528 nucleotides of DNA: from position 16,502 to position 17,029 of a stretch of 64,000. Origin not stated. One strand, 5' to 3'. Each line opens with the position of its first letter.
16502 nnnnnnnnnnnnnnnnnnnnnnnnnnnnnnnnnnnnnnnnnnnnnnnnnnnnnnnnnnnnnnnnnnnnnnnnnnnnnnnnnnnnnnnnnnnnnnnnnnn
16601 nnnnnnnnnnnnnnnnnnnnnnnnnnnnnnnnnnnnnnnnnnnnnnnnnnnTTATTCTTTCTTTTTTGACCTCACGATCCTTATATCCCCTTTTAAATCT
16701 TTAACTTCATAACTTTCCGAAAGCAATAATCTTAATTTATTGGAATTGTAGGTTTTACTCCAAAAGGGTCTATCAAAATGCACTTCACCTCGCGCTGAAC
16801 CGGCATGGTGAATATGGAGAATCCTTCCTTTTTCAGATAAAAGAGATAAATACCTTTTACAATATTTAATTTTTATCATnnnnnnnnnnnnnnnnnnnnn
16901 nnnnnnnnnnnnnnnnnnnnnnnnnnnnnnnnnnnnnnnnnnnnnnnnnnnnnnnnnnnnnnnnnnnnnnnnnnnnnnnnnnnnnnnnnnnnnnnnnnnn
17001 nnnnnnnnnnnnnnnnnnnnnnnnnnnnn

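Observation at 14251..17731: AT-rich (about 33% GC) defence-like module: HNH nuclease, AIPR-like protein, 75-aa ORF and a 2-TM effector-like protein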

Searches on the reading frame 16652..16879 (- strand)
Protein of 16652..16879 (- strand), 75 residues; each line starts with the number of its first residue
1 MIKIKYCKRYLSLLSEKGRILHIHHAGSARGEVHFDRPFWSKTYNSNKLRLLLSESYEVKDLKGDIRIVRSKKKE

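Call 3: search_protein_families(library=pfam, proteins=[window:16652-16879:-], max_evalue=0.1)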
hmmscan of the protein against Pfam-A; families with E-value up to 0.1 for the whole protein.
window:16652-16879:- (75 aa): 0 families

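Call 4: search_protein_families(library=padloc, proteins=[window:16652-16879:-], max_evalue=0.1)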
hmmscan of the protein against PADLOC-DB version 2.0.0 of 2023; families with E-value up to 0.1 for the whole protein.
window:16652-16879:- (75 aa): 0 families

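Call 5: search_protein_families(library=ncbifam, proteins=[window:16652-16879:-], max_evalue=0.1)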
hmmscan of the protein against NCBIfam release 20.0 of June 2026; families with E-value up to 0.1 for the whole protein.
window:16652-16879:- (75 aa): 0 families

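Call 21: search_protein_families(library=phrogs, proteins=[window:16652-16879:-], max_evalue=0.1)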
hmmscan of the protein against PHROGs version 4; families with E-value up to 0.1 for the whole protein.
window:16652-16879:- (75 aa): 0 families

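Call 47: search_protein_representatives(protein=window:16652-16879:-)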
Query: 75 residues. Proteins with E-value up to 0.001 (for the whole library): 4; up to 1e-10: 2; up to 1e-30: 0. The best 4 are listed.
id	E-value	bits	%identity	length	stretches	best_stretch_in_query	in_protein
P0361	1.7e-28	113.8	72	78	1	1-74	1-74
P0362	1.4e-17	79.3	61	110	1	4-74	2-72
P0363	5.7e-10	55.2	58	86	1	9-72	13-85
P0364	2.6e-09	53.1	41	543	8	12-31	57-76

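Call 49: find_related_loci(query=window:16652-16879:-, collection=viral_contigs, flank=8000)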
Query window:16652-16879:- (75 aa) in viral_contigs; peptide patterns used: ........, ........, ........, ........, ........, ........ (x = any residue, [..] = any of these).
13 stretches matched a pattern, but none encodes a relative of the query by tblastn (E <= 1e-3).

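Call 57: find_related_loci(query=A2, collection=metagenome_contigs, flank=8000)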
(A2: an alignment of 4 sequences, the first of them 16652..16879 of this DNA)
Query A2 (75 aa) in metagenome_contigs; peptide patterns used: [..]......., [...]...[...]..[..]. (x = any residue, [..] = any of these).
599 stretches matched a pattern (row limit reached: there are more); 2 encode a relative of the query (tblastn E <= 1e-3); 2 distinct loci.
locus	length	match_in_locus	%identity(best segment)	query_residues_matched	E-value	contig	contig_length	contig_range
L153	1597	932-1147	72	2-73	4e-34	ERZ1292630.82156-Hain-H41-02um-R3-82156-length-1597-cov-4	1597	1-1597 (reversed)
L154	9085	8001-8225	51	4-73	5e-20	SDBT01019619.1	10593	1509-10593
